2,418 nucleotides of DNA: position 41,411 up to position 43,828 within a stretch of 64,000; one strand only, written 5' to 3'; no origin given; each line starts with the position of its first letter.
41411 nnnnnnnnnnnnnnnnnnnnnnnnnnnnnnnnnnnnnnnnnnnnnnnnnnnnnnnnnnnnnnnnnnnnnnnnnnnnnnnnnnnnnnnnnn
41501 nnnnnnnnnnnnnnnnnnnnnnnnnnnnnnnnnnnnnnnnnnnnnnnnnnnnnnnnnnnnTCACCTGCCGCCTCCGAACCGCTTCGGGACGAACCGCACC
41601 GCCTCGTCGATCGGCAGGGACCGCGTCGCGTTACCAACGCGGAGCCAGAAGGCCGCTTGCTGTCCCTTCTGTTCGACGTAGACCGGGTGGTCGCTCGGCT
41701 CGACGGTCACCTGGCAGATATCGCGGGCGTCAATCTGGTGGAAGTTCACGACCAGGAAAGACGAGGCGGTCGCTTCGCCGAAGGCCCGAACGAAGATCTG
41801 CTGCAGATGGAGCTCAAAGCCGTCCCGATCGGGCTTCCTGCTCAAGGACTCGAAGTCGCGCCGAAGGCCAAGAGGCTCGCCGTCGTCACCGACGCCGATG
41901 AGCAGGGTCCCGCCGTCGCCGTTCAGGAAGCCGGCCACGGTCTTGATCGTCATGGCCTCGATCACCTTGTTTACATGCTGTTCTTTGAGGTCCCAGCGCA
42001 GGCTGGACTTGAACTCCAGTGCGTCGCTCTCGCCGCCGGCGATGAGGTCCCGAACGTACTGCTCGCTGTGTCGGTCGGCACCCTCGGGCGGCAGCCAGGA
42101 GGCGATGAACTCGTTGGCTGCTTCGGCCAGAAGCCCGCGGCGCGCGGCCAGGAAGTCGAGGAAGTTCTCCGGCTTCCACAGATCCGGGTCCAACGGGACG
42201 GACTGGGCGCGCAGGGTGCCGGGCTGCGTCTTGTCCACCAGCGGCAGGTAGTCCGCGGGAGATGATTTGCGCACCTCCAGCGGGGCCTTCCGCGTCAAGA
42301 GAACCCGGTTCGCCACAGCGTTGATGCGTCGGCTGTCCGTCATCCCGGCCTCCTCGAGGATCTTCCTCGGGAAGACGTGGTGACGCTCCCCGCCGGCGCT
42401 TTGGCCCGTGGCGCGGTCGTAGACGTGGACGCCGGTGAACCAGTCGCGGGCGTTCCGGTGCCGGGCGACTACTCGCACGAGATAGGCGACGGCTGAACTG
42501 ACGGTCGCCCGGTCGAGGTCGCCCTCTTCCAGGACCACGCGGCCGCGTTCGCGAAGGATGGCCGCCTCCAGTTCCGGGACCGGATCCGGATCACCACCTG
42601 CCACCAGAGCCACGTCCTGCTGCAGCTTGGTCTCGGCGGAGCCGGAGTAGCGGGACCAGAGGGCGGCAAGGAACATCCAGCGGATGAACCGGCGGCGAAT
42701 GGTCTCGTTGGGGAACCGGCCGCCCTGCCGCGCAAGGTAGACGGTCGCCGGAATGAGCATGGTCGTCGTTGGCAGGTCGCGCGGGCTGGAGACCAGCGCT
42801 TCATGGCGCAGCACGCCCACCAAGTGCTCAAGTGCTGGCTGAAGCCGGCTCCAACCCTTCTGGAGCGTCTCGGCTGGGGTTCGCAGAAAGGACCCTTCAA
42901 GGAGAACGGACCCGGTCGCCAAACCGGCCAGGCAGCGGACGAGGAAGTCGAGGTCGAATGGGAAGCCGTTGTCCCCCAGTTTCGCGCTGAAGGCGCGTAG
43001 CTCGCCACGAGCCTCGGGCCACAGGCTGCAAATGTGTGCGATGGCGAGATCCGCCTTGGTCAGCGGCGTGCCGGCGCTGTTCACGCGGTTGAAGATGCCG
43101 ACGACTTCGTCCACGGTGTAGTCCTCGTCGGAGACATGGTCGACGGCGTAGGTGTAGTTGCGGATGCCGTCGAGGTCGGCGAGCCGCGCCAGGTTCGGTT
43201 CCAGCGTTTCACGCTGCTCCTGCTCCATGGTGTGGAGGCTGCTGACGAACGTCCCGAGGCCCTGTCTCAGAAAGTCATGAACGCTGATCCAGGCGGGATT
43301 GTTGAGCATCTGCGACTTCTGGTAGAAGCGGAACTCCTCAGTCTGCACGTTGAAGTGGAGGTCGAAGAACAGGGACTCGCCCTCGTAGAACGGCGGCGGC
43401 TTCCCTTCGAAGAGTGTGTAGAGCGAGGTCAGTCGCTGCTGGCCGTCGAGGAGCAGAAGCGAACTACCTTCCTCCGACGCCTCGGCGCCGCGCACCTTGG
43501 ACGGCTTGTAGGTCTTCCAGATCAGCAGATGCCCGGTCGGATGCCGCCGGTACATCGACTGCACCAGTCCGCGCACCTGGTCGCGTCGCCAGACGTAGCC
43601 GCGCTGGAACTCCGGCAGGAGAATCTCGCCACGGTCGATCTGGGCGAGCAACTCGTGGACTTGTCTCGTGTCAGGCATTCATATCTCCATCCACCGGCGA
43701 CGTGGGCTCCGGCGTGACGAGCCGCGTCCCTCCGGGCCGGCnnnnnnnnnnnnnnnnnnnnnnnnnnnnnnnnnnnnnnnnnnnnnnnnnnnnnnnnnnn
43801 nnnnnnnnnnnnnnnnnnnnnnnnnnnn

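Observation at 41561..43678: GmrSD-type type IV restriction enzyme fused to a Schlafen/AlbA_2 domain, inserted inside the helicase-methylase-ATPase operon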

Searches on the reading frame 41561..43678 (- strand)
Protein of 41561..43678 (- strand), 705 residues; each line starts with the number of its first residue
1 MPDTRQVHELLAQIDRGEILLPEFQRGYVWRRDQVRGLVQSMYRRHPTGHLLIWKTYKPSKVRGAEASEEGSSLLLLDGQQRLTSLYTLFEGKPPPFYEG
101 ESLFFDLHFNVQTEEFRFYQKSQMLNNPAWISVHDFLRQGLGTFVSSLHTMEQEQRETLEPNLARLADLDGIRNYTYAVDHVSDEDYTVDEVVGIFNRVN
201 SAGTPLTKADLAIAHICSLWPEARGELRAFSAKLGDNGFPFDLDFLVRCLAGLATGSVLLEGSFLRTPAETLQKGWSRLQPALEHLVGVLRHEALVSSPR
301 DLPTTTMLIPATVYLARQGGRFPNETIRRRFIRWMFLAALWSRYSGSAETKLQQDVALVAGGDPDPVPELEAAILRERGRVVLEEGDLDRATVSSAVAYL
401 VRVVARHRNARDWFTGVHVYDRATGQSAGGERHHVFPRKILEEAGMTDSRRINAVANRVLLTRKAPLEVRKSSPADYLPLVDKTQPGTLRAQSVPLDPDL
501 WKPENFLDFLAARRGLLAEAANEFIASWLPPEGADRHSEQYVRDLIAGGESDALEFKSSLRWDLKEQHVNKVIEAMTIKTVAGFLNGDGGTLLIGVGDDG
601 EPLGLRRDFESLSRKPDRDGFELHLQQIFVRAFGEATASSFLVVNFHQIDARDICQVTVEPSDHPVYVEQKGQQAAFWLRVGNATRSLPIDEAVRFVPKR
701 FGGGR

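Call 4: search_protein_families(library=pfam, proteins=[window:41561-43678:-], max_evalue=0.01)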
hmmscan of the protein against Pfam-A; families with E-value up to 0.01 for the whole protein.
window:41561-43678:- (705 aa): 2 families
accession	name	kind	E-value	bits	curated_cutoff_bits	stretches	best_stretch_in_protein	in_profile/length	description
PF03235.19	GmrSD_N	-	1.9e-29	103.6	33.2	1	7-215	1-197/199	GmrSD restriction endonuclease, N-terminal domain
PF04326.19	SLFN_AlbA_2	-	1.2e-14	55.3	25.3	1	550-687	1-116/118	Schlafen, AlbA_2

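Call 5: search_protein_families(library=padloc, proteins=[window:41561-43678:-], max_evalue=0.01)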
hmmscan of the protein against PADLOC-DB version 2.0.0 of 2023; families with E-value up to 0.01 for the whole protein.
window:41561-43678:- (705 aa): 15 families
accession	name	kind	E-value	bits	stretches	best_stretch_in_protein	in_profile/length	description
PDLC04151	HEC-05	-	5.5e-41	139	2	66-524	106-592/600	-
PDLC04709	PDC-M55C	-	2.2e-24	84.1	1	2-527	12-536/554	-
PDLC04150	HEC-05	-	1.9e-22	77.8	2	76-354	98-405/583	-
PDLC03877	NsnA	-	9.2e-09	33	1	3-211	49-195/385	-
PDLC04152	HEC-05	-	1.7e-08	31.5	1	74-240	109-287/566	-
PDLC04153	HEC-05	-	1.9e-07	27.7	1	9-56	11-58/621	-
PDLC02693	Orf5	-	1.9e-06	25.2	1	20-90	10-80/543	Orf5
PDLC02695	Orf5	-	5e-05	19.9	1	2-87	5-92/601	Orf5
PDLC04155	HEC-06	-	0.00017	18.2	1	14-89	16-86/562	-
PDLC02792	SspE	-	0.00042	16.8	0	4-42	10-47/771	SspE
PDLC04156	HEC-06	-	0.0006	16.5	1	18-87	20-85/562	-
PDLC02786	SspE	-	0.0023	14.3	1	19-87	24-99/766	SspE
PDLC04157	HEC-06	-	0.0032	14.1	1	9-88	13-87/558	-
PDLC04154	HEC-06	-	0.0043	13.8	1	18-87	23-86/569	-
PDLC02701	Orf5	-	0.009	12.5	0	21-89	22-95/596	Orf5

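Call 6: search_protein_families(library=ncbifam, proteins=[window:41561-43678:-], max_evalue=0.01)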
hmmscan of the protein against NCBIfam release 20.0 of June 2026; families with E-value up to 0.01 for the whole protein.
window:41561-43678:- (705 aa): 0 families

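Call 14: search_solved_structures(query=window:41561-43678:-, max_evalue=1, show_alignments=3)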
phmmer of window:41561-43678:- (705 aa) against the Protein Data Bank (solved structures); distinct sequences matched with E-value up to 1: 2.
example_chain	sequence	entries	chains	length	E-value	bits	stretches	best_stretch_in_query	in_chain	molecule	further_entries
7p9k_A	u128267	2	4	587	2.1e-13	52.9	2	180-381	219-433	DUF262 domain-containing protein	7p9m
7lrc_A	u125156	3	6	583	0.93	11.1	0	554-613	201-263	Schlafen family member 12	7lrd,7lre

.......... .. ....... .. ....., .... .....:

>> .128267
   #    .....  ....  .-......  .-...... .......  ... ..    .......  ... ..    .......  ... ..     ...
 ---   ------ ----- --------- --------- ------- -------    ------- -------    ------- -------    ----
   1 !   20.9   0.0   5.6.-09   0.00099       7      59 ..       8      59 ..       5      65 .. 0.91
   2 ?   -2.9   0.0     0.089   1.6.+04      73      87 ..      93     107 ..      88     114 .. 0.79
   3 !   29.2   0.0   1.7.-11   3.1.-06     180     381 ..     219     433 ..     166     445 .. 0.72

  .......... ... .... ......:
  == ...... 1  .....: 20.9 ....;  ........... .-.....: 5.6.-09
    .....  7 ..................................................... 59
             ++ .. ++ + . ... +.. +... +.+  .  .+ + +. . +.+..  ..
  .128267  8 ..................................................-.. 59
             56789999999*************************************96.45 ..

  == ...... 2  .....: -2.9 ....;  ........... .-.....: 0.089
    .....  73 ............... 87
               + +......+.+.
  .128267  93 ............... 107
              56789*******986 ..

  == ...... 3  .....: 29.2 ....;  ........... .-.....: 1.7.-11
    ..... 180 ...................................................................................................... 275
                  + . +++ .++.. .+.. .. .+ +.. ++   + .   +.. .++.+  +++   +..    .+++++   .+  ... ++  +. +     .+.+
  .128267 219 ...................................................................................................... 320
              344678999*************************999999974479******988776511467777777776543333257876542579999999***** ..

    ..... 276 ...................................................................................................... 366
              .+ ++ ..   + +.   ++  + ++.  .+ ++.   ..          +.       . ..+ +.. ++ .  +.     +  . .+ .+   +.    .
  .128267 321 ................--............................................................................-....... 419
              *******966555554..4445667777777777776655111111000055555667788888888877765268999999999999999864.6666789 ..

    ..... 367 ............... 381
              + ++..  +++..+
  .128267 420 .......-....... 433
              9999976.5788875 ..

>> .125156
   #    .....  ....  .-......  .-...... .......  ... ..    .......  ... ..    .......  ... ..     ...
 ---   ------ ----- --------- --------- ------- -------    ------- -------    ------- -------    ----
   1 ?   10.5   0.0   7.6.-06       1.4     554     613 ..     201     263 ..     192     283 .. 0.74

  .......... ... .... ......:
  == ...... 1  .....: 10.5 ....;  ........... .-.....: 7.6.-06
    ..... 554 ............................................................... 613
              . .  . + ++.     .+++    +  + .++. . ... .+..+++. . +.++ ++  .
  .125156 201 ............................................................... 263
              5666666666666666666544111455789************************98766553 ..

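Call 15: find_homologous_proteins(query=window:41561-43678:-, max_evalue=0.00001)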
Query window:41561-43678:- (705 aa): 4462 proteins with E <= 0.00001 among 8000 candidates; the best 120 are listed.
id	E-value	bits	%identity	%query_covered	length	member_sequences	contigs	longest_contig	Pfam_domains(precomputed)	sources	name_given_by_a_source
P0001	0.0e+0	1614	100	100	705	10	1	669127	PF04326.20,PF03235.20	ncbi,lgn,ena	-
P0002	0.0e+0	1517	94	100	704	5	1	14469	PF04326.20,PF03235.20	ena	-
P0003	0.0e+0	1508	93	100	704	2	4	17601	PF04326.20,PF03235.20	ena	-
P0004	0.0e+0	1385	86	100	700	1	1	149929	PF04326.20,PF03235.20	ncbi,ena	-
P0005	0.0e+0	1342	83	99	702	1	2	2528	PF04326.20,PF03235.20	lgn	-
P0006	0.0e+0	1278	95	83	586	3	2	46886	PF03235.20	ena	-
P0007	0.0e+0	1213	76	100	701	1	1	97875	PF04326.20,PF03235.20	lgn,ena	-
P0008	0.0e+0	1203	75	100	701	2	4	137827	PF04326.20,PF03235.20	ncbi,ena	-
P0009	0.0e+0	1195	74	100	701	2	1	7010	PF04326.20,PF03235.20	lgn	-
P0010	0.0e+0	1101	67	100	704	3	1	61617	PF04326.20,PF03235.20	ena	-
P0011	0.0e+0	1100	67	100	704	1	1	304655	PF04326.20,PF03235.20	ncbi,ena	-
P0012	0.0e+0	1081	67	100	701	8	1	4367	PF04326.20,PF03235.20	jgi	-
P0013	0.0e+0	1080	67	100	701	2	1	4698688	PF04326.20,PF03235.20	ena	-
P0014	0.0e+0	1080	67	100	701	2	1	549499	PF04326.20,PF03235.20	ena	-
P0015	0.0e+0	1077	67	100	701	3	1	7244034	PF04326.20,PF03235.20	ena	-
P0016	0.0e+0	1076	66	100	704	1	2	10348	PF04326.20,PF03235.20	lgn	-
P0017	0.0e+0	1073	67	100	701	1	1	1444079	PF04326.20,PF03235.20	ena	-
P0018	0.0e+0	1072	66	100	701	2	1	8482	PF04326.20,PF03235.20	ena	-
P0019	0.0e+0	1072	67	100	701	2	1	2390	PF04326.20,PF03235.20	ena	-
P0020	0.0e+0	1072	66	100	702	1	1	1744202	PF04326.20,PF03235.20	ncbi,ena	-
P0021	0.0e+0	1072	67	100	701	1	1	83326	PF04326.20,PF03235.20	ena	-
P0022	0.0e+0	1071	67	100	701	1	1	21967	PF04326.20,PF03235.20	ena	-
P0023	0.0e+0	1071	66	100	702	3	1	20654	PF04326.20,PF03235.20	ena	-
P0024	0.0e+0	1070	67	100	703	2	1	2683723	PF04326.20,PF03235.20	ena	-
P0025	0.0e+0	1068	92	71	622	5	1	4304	PF03235.20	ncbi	-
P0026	0.0e+0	1067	66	100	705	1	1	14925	PF04326.20,PF03235.20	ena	-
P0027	0.0e+0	1066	66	100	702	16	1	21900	PF04326.20,PF03235.20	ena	-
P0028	0.0e+0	1066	66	100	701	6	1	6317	PF04326.20,PF03235.20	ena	-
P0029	0.0e+0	1066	66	100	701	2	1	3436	PF04326.20,PF03235.20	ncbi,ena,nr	ncbi:MAG: DUF262 domain-containing protein [Rhodospirillaceae bacterium]|nr:DUF262 domain-containing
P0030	0.0e+0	1066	65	100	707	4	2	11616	PF04326.20,PF03235.20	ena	-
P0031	0.0e+0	1065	66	100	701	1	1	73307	PF04326.20,PF03235.20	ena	-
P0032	0.0e+0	1065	66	100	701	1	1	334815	PF04326.20,PF03235.20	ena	-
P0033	0.0e+0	1065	66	99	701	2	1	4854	PF04326.20,PF03235.20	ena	-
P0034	0.0e+0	1064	66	100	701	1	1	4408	PF04326.20,PF03235.20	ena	-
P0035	0.0e+0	1063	67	100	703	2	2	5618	PF04326.20,PF03235.20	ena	-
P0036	0.0e+0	1063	67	100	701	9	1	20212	PF04326.20,PF03235.20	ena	-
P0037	0.0e+0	1061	66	100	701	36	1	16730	PF04326.20,PF03235.20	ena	-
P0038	0.0e+0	1061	66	100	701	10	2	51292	PF04326.20,PF03235.20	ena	-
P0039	0.0e+0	1059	65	100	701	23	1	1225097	PF04326.20,PF03235.20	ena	-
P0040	0.0e+0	1058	66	100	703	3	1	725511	PF04326.20,PF03235.20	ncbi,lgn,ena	-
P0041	0.0e+0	1056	66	100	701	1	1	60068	PF04326.20,PF03235.20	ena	-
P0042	0.0e+0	1056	65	100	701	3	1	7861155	PF04326.20,PF03235.20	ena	-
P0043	0.0e+0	1055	66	100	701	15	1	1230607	PF04326.20,PF03235.20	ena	-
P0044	0.0e+0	1052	66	100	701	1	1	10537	PF04326.20,PF03235.20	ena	-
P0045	0.0e+0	1052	65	100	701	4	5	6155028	PF04326.20,PF03235.20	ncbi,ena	-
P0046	0.0e+0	1050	65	100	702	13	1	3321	PF04326.20,PF03235.20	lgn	-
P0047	0.0e+0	1049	65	100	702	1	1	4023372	PF04326.20,PF03235.20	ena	-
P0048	0.0e+0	1049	64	100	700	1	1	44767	PF04326.20,PF03235.20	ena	-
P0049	0.0e+0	1046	64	100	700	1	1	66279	PF04326.20,PF03235.20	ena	-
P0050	0.0e+0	1046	64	100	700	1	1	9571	PF04326.20,PF03235.20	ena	-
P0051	0.0e+0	1046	64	100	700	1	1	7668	PF04326.20,PF03235.20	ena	-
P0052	0.0e+0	1045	65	100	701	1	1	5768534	PF04326.20,PF03235.20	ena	-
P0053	0.0e+0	1044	64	100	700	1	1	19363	PF04326.20,PF03235.20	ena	-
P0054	0.0e+0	1044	64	100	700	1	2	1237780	PF04326.20,PF03235.20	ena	-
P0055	0.0e+0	1044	64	100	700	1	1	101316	PF04326.20,PF03235.20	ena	-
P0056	0.0e+0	1041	64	100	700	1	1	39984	PF04326.20,PF03235.20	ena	-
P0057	0.0e+0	1041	63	100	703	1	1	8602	PF04326.20,PF03235.20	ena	-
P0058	0.0e+0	1040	64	100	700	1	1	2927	PF04326.20,PF03235.20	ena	-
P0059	0.0e+0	1040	64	100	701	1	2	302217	PF04326.20,PF03235.20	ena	-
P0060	0.0e+0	1040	65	100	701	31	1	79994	PF04326.20,PF03235.20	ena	-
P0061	0.0e+0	1040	64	100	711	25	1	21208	PF04326.20,PF03235.20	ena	-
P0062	0.0e+0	1039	63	100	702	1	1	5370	PF04326.20,PF03235.20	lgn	-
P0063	0.0e+0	1039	65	100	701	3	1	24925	PF04326.20,PF03235.20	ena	-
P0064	0.0e+0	1037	64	100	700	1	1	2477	PF04326.20,PF03235.20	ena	-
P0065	0.0e+0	1037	65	100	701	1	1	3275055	PF04326.20,PF03235.20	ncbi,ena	-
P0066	0.0e+0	1037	64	100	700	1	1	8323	PF04326.20,PF03235.20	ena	-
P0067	0.0e+0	1036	64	100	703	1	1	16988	PF04326.20,PF03235.20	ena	-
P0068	0.0e+0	1036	64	100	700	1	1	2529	PF04326.20,PF03235.20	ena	-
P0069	0.0e+0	1035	64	100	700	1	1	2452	PF04326.20,PF03235.20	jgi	jgi:hypothetical protein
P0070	0.0e+0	1034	64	100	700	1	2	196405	PF04326.20,PF03235.20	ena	-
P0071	0.0e+0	1034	64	100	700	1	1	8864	PF04326.20,PF03235.20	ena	-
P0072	0.0e+0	1034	66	100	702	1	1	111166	PF04326.20,PF03235.20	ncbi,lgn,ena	-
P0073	0.0e+0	1034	64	100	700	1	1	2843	PF04326.20,PF03235.20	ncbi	-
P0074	0.0e+0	1033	65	100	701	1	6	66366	PF04326.20,PF03235.20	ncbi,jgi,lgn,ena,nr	ncbi:MAG: DUF262 domain-containing protein [Acidobacteria bacterium]|nr:DUF262 domain-containing pro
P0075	0.0e+0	1033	64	100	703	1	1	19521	PF04326.20,PF03235.20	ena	-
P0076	0.0e+0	1033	64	100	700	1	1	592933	PF04326.20,PF03235.20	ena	-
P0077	0.0e+0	1032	65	99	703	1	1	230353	PF04326.20,PF03235.20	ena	-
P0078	0.0e+0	1032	63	100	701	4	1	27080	PF04326.20,PF03235.20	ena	-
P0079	0.0e+0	1031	63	100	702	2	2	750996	PF04326.20,PF03235.20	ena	-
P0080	0.0e+0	1031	64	100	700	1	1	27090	PF04326.20,PF03235.20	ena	-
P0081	0.0e+0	1030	63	99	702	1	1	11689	PF04326.20,PF03235.20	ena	-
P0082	0.0e+0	1030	64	100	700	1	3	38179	PF04326.20,PF03235.20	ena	-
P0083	0.0e+0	1029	63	100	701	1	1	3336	PF04326.20,PF03235.20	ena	-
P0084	0.0e+0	1029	63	100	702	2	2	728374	PF04326.20,PF03235.20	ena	-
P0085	0.0e+0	1028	63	100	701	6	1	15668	PF04326.20,PF03235.20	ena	-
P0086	0.0e+0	1028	63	100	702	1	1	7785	PF04326.20,PF03235.20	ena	-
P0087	0.0e+0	1026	63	100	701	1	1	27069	PF04326.20,PF03235.20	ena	-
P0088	0.0e+0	1025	63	100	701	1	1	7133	PF04326.20,PF03235.20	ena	-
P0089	0.0e+0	1025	64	100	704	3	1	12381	PF04326.20,PF03235.20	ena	-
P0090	0.0e+0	1022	63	100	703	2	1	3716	PF04326.20,PF03235.20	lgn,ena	-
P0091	0.0e+0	1021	63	100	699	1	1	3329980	PF04326.20,PF03235.20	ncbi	-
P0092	0.0e+0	1019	64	99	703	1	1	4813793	PF04326.20,PF03235.20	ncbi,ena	-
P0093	0.0e+0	1018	62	100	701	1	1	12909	PF04326.20,PF03235.20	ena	-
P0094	0.0e+0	1017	63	100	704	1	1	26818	PF04326.20,PF03235.20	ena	-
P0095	0.0e+0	1016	62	100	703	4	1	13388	PF04326.20,PF03235.20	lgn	-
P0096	0.0e+0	1016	62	100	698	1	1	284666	PF04326.20,PF03235.20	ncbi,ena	-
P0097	0.0e+0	1016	62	100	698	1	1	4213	PF04326.20,PF03235.20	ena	-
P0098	0.0e+0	1015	63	99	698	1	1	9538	PF04326.20,PF03235.20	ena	-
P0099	0.0e+0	1015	63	100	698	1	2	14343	PF04326.20,PF03235.20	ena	-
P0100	0.0e+0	1014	63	100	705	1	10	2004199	PF04326.20,PF03235.20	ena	-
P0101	0.0e+0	1013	63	100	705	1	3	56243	PF04326.20,PF03235.20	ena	-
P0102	0.0e+0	1012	62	100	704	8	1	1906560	PF04326.20,PF03235.20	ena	-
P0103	0.0e+0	1011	63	100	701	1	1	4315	PF04326.20,PF03235.20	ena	-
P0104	0.0e+0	1011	63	100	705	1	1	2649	PF04326.20,PF03235.20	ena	-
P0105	1.4e-298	1010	62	100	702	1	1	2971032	PF04326.20,PF03235.20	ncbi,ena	-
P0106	1.9e-298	1010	62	100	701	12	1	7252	PF04326.20,PF03235.20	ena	-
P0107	4.1e-298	1009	62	100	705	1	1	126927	PF04326.20,PF03235.20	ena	-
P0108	5.1e-298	1009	63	100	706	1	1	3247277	PF04326.20,PF03235.20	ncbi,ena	-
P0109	6.6e-298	1008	62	100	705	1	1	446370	PF04326.20,PF03235.20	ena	-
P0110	8.8e-298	1008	62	100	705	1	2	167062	PF04326.20,PF03235.20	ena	-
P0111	4.0e-297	1006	64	98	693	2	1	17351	PF04326.20,PF03235.20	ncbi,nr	ncbi:MAG: DUF262 domain-containing protein [Acidobacteriota bacterium]|nr:DUF262 domain-containing p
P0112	5.8e-297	1005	61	100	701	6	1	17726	PF04326.20,PF03235.20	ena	-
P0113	1.4e-295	1000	63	100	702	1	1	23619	PF04326.20,PF03235.20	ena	-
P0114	1.6e-295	1000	63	100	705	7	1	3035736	PF04326.20,PF03235.20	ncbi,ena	-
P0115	5.5e-295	999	63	100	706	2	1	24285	PF04326.20,PF03235.20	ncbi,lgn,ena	-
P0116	9.4e-295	998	62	100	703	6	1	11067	PF04326.20,PF03235.20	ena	-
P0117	9.8e-295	998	63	100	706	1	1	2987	PF04326.20,PF03235.20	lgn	-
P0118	5.2e-294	995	62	100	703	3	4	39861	PF04326.20,PF03235.20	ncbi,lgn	-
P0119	6.5e-294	995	62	100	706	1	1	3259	PF04326.20,PF03235.20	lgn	-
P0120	3.0e-293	993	61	100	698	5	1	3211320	PF04326.20,PF03235.20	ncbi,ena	-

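Call 18: find_related_loci(query=window:41561-43678:-, collection=genome_contigs, flank=10000)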
Query window:41561-43678:- (705 aa) in genome_contigs; peptide patterns used: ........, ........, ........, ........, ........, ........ (x = any residue, [..] = any of these).
40 stretches matched a pattern; 12 encode a relative of the query (tblastn E <= 1e-3); 11 distinct loci.
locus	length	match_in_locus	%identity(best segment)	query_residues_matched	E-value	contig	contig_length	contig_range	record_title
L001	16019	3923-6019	86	1-703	0e+0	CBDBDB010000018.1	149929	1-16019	MAG: Candidatus Multivorans sp. isolate 25506e0c-16aa-497e-894a-3d9cdfe247fa genome assembly, contig: contig_18, whole g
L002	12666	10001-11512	92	1-504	0e+0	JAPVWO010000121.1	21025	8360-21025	MAG: Candidatus Multivorans thiocomprendens isolate r_rhhh15 Seq121, whole genome shotgun sequence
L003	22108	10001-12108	90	1-703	0e+0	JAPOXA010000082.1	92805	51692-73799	MAG: Acidobacteria bacterium isolate COS3_bin_14 NODE_114_length_92805_cov_51.8238, whole genome shotgun sequence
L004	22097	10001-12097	63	1-703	0e+0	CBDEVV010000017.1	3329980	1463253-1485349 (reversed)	MAG: Dehalococcoidia bacterium isolate ccfee1fd-fe4d-4b79-97f1-fb044a699873 genome assembly, contig: contig_16, whole ge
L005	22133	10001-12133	59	3-704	0e+0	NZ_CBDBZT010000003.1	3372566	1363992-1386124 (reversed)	MAG: Candidatus Palauibacter sp. isolate d913a111-4b0a-4343-aa09-6fb2a46b27a4 contig_3, whole genome shotgun sequence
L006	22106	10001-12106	79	1-703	0e+0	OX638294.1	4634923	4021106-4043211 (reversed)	MAG: uncultured Thermoanaerobaculia bacterium isolate 42478a12-5572-4d71-959b-92ffd854a98d genome assembly, chromosome:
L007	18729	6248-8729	84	1-703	6e-78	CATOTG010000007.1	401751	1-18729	MAG: uncultured Thermoanaerobaculia bacterium isolate 2de50437-b26d-4e32-99b7-ac34be852a58 genome assembly, contig: cont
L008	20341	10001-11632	26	7-527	6e-46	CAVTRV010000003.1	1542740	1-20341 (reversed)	MAG: uncultured Acidobacteriota bacterium isolate MFD00731.bin.1.2 genome assembly, contig: contig_1344, whole genome sh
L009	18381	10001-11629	26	7-527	1e-42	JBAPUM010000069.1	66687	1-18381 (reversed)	MAG: Xanthobacteraceae bacterium isolate MFD00673_ilm_asm_bin4 k127_17376, whole genome shotgun sequence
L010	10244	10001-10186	73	629-692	4e-22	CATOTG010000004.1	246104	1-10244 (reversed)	MAG: uncultured Thermoanaerobaculia bacterium isolate 2de50437-b26d-4e32-99b7-ac34be852a58 genome assembly, contig: cont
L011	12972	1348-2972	34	7-525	8e-14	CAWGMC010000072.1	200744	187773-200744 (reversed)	MAG: uncultured Chloroflexia bacterium isolate MFD03899.bin.2.128 genome assembly, contig: contig_8701, whole genome sho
